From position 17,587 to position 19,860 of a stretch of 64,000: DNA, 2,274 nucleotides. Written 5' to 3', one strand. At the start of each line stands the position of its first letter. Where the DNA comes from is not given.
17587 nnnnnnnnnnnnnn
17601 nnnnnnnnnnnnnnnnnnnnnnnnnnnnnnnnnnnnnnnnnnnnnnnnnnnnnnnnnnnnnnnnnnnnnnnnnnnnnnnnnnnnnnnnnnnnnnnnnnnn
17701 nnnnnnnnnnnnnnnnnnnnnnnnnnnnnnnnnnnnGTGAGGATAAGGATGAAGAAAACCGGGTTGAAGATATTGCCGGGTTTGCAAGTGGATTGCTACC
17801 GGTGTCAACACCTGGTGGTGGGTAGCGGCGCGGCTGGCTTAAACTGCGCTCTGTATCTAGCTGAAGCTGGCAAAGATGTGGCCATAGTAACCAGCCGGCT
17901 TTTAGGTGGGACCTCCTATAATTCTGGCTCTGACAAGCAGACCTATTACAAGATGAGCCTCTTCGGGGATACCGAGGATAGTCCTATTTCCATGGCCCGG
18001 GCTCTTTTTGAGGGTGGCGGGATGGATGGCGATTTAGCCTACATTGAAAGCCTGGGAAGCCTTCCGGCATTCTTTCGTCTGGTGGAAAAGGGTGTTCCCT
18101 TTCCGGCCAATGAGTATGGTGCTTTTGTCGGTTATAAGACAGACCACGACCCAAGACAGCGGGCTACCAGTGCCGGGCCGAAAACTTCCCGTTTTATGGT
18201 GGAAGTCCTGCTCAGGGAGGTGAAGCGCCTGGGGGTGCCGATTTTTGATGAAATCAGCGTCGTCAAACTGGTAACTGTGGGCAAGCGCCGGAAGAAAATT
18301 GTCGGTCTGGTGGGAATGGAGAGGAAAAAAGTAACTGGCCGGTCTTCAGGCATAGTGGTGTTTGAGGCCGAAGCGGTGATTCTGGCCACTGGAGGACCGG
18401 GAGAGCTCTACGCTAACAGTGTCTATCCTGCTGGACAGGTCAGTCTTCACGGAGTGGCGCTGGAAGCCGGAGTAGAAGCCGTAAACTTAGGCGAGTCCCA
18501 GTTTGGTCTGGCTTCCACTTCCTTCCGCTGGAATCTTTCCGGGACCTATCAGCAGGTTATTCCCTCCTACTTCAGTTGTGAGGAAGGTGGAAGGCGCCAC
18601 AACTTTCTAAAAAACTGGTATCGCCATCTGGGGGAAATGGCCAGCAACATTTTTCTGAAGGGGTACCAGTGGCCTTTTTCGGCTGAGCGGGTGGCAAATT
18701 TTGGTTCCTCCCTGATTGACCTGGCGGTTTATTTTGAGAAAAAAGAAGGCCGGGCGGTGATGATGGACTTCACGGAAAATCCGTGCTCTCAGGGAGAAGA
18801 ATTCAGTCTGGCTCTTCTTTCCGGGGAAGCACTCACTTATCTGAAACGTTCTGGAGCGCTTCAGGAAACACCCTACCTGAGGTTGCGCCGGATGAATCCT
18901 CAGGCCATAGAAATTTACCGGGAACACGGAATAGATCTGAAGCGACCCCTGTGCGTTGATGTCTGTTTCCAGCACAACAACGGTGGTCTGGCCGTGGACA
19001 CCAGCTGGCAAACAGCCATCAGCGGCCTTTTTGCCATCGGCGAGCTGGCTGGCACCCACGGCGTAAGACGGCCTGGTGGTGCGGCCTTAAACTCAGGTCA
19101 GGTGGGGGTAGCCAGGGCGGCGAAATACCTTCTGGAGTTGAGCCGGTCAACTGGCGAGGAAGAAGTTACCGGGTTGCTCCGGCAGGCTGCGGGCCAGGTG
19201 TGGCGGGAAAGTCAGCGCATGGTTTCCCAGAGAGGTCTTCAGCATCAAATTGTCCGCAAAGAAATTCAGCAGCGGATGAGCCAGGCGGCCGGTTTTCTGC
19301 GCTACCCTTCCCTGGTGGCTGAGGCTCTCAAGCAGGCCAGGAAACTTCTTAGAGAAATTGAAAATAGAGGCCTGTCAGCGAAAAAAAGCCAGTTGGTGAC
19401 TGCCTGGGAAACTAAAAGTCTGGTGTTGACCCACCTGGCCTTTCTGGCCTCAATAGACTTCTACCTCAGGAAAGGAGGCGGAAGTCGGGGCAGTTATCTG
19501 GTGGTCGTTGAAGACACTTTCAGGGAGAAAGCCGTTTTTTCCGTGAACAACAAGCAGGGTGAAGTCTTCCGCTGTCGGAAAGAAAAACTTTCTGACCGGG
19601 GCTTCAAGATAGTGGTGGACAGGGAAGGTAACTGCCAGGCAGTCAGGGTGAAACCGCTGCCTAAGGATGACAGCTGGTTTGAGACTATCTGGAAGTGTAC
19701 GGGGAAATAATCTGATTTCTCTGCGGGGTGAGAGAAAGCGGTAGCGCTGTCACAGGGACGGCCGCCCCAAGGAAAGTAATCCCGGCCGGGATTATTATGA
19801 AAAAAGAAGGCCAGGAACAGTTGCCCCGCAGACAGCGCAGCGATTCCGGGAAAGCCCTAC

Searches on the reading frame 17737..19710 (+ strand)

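Call 66: search_protein_families(library=pfam, proteins=[window:17737-19710:+], max_evalue=0.001)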
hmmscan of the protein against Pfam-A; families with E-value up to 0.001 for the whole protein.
window:17737-19710:+ (657 aa): 5 families
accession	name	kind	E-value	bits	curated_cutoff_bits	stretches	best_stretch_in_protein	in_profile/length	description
PF00890.30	FAD_binding_2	-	1.5e-26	94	20.4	2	26-263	3-259/414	FAD binding domain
PF01266.30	DAO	-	1e-10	42.1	27.9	1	26-64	3-43/353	FAD dependent oxidoreductase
PF07992.20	Pyr_redox_2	-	1.5e-08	34.8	26.1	1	24-59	2-34/291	Pyridine nucleotide-disulphide oxidoreductase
PF13450.12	NAD_binding_8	-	6.2e-05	23.6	21.9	1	27-63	1-38/68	NAD(P)-binding Rossmann-like domain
PF01946.23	Thi4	-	0.00076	19.2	26.2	0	26-61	21-58/235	Thi4 family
